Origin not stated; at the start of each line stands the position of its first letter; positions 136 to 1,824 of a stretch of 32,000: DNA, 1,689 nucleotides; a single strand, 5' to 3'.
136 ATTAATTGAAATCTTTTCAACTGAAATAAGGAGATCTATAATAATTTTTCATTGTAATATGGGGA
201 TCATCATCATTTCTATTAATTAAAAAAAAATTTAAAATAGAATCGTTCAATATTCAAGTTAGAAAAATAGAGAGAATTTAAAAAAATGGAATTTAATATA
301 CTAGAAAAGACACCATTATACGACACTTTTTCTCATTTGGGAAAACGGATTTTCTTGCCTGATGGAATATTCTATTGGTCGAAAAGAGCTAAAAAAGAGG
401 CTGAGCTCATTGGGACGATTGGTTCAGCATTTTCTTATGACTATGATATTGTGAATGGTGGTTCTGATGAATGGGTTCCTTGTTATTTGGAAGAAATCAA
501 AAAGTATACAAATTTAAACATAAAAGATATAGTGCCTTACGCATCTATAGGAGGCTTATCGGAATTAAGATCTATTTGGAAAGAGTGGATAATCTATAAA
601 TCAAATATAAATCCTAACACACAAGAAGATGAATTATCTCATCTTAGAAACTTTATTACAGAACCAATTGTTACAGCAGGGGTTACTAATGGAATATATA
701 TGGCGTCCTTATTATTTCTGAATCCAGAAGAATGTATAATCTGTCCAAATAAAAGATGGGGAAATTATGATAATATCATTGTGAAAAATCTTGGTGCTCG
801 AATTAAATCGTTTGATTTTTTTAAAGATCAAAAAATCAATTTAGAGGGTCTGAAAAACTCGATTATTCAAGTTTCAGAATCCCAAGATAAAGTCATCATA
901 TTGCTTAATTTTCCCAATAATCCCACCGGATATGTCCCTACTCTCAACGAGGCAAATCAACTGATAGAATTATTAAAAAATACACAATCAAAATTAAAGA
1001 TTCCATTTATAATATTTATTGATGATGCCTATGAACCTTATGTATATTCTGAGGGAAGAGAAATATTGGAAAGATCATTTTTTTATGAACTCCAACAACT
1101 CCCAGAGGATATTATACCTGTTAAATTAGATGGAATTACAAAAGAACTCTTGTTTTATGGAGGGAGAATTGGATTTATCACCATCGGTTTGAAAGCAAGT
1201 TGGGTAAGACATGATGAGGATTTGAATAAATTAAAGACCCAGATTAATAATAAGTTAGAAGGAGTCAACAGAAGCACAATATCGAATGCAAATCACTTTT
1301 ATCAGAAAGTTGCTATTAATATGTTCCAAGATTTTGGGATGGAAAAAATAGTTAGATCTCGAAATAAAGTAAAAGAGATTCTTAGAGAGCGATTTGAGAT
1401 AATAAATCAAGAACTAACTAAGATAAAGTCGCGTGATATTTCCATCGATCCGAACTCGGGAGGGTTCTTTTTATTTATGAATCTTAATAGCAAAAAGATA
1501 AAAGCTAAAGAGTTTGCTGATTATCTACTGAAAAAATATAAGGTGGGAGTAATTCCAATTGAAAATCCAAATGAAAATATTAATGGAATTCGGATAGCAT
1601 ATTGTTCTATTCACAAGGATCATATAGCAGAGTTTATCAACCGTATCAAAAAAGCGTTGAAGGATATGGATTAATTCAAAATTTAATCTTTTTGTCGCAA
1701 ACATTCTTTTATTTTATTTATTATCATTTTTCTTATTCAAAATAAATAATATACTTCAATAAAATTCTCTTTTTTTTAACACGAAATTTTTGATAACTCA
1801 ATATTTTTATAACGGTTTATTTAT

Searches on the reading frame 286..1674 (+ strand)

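Call 95: search_protein_families(library=pfam, proteins=[window:286-1674:+], max_evalue=0.0001)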
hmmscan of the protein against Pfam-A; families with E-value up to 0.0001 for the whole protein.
window:286-1674:+ (462 aa): 1 family
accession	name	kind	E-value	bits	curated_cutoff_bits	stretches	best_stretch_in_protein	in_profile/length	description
PF00155.27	Aminotran_1_2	-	4.1e-30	105.6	19.7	1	126-454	68-361/361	Aminotransferase class I and II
